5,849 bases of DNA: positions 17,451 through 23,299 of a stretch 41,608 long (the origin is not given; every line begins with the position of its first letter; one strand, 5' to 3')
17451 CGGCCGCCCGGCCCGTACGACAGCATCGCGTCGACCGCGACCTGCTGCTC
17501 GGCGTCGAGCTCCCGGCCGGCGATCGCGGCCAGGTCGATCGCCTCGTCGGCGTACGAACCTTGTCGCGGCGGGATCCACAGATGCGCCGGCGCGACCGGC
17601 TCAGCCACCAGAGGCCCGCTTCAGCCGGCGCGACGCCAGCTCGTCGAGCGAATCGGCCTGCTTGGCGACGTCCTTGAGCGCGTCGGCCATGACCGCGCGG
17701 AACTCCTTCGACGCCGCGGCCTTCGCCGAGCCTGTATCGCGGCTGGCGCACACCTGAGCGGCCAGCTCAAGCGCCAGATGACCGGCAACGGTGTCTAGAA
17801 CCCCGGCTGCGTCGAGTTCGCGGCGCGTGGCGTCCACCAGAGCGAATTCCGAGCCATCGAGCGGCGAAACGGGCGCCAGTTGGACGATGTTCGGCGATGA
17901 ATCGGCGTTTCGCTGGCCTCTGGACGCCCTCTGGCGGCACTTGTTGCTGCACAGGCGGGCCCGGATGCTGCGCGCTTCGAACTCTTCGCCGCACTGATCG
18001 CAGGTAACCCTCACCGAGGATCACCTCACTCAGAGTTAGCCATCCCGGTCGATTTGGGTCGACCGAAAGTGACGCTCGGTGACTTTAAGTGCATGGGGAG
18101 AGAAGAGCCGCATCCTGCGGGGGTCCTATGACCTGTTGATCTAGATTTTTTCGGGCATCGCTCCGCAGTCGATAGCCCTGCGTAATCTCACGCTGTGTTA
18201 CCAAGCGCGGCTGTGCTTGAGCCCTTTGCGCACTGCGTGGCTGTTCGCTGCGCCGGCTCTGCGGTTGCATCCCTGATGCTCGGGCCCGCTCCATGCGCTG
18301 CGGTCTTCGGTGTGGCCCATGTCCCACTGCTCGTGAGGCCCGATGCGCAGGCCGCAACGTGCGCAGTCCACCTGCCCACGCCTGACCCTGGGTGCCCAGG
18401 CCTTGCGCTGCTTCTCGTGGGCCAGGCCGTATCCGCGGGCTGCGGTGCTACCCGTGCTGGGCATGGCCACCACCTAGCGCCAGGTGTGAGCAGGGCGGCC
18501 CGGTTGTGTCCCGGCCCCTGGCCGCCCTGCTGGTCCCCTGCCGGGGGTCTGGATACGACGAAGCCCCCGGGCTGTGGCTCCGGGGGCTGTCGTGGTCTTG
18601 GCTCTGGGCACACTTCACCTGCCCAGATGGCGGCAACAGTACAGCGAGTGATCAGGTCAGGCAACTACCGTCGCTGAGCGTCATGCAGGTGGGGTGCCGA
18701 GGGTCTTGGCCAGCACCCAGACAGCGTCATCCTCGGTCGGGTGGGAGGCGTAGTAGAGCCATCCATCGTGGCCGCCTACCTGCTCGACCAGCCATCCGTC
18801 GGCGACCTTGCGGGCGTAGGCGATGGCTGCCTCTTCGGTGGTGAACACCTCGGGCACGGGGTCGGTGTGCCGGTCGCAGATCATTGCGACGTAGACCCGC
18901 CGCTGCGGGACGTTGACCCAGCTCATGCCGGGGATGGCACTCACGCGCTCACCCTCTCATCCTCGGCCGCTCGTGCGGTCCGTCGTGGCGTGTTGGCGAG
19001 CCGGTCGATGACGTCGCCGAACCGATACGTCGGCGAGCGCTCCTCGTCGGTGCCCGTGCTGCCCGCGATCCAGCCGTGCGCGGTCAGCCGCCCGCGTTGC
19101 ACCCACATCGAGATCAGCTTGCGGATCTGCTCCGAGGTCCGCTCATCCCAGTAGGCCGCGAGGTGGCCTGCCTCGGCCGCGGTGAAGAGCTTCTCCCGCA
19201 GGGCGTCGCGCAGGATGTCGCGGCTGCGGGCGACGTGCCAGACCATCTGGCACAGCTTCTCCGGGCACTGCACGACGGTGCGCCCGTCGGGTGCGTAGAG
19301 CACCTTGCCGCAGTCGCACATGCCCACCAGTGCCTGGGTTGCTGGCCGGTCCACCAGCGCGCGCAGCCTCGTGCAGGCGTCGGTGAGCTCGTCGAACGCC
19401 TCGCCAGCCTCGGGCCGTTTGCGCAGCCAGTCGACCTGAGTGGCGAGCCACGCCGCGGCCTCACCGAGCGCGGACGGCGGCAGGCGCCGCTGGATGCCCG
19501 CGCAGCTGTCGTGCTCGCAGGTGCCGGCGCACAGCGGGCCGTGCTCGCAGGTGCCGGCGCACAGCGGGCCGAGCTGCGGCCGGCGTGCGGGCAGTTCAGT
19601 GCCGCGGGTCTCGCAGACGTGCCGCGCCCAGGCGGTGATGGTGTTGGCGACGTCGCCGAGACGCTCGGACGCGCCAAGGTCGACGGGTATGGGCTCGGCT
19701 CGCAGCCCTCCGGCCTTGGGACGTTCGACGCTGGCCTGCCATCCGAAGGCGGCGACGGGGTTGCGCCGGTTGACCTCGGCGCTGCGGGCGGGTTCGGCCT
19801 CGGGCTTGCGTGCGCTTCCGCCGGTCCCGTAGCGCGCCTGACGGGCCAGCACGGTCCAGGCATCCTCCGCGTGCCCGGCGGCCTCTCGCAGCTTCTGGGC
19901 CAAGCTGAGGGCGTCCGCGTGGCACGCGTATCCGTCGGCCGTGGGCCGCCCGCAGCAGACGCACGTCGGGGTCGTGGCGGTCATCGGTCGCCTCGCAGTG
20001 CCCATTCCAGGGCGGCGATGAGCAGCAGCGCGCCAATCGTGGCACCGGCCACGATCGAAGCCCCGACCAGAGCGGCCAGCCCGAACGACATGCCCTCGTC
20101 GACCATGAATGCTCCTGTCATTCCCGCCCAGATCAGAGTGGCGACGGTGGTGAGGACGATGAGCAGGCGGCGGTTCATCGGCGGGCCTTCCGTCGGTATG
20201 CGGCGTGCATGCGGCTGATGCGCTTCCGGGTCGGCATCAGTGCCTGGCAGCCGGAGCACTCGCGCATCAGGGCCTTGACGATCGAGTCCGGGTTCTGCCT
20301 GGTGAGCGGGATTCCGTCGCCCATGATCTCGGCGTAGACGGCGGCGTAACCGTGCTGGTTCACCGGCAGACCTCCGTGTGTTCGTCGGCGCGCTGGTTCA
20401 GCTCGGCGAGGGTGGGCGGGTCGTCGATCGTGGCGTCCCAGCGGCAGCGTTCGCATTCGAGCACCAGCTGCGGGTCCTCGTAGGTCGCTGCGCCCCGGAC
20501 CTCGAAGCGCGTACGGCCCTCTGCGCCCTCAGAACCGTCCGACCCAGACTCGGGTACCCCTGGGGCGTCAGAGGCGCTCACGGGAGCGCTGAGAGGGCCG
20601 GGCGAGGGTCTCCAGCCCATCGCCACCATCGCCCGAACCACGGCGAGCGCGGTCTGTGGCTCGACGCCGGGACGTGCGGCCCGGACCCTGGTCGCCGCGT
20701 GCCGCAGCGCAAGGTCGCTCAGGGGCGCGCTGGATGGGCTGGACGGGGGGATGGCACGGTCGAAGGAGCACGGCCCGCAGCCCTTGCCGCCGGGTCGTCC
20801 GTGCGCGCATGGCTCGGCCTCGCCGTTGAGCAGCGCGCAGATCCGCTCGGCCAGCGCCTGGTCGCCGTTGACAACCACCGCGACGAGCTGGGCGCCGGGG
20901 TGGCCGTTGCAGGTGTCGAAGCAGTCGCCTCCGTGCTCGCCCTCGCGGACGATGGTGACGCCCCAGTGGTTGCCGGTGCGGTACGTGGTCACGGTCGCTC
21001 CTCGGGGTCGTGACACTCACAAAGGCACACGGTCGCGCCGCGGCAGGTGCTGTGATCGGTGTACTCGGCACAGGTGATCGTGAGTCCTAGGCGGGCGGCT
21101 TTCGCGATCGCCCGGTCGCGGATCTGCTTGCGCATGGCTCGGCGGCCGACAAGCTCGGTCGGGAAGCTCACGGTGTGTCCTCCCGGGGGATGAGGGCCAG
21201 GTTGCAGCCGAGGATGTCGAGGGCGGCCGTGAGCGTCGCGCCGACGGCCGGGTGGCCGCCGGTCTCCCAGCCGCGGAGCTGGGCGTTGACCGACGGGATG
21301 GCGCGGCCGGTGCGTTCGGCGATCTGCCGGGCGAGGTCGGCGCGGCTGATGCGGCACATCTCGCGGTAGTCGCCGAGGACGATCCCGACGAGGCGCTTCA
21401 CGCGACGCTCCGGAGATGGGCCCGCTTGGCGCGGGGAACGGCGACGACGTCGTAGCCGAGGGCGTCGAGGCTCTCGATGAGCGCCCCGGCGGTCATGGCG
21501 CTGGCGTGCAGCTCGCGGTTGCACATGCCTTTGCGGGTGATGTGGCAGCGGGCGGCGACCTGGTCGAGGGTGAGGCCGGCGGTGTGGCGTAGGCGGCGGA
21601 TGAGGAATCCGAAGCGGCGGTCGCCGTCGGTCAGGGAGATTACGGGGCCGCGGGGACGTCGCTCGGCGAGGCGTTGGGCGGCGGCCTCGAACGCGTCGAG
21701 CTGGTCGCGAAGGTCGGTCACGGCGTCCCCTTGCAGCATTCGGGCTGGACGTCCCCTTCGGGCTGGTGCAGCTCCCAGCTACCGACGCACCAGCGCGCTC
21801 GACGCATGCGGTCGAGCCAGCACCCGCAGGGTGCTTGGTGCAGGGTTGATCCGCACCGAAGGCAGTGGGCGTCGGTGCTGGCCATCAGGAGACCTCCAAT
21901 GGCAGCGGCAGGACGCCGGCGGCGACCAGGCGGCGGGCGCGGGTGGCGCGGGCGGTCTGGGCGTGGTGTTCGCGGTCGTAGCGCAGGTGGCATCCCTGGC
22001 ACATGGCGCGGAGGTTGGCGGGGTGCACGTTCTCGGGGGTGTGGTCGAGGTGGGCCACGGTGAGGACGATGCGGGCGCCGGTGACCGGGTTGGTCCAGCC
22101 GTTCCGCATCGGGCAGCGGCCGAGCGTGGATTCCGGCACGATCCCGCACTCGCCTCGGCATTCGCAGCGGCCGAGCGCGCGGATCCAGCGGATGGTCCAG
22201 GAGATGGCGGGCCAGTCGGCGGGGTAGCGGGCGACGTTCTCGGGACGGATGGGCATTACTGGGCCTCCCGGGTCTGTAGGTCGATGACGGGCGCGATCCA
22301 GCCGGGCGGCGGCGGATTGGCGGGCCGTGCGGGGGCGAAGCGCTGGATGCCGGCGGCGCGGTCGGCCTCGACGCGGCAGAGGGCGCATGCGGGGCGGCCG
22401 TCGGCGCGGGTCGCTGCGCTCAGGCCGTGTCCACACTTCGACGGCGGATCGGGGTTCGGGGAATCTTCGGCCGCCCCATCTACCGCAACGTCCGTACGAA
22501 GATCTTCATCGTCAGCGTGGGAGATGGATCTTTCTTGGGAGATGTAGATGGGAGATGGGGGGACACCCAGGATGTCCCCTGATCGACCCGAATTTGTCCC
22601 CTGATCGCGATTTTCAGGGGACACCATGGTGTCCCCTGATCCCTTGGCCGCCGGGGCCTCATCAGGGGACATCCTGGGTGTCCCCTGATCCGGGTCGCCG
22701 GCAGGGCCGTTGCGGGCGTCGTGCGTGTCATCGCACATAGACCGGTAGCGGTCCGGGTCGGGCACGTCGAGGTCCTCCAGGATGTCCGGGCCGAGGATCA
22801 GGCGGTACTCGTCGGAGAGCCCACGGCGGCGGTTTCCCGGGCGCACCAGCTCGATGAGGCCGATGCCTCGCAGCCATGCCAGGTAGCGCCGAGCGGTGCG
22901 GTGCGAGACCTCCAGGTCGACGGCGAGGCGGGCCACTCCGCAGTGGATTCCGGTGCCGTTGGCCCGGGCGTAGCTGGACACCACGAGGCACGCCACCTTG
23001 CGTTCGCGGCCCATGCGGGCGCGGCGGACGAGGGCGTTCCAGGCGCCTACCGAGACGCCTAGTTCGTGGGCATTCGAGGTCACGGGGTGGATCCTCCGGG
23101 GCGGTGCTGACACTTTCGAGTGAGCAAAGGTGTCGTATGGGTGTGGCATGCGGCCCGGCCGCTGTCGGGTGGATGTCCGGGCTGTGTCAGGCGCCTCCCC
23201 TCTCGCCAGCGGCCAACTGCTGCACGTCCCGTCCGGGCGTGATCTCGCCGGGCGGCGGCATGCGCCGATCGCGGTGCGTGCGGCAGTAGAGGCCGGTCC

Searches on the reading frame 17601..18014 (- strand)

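Call 90: search_protein_families(library=phrogs, proteins=[window:17601-18014:-], max_evalue=0.001)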
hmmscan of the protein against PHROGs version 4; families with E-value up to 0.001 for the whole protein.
window:17601-18014:- (137 aa): 4 families
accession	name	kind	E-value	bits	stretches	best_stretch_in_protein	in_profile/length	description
phrog_6975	-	unknown function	6.4e-27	95.6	1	1-134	12-146/149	-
phrog_1271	-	DNA, RNA and nucleotide metabolism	1.2e-05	25.9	1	3-34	213-246/361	HNH endonuclease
phrog_1333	-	unknown function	2.8e-05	25.3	1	4-39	102-137/166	-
phrog_15471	-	DNA, RNA and nucleotide metabolism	7.4e-05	23.7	1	3-35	103-136/183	HNH endonuclease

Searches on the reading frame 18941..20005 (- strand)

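Call 90: search_protein_families(library=phrogs, proteins=[window:18941-20005:-], max_evalue=0.001)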
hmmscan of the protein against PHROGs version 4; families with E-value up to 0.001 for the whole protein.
window:18941-20005:- (354 aa): 1 family
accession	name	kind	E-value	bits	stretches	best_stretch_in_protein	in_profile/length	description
phrog_908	-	unknown function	6.3e-42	144.9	1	9-348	48-319/361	-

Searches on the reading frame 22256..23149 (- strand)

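Call 90: search_protein_families(library=phrogs, proteins=[window:22256-23149:-], max_evalue=0.001)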
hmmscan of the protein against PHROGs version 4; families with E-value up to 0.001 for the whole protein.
window:22256-23149:- (297 aa): 1 family
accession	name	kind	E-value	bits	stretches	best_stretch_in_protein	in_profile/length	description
phrog_26991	-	unknown function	0.00021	21.8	1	47-124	40-118/310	-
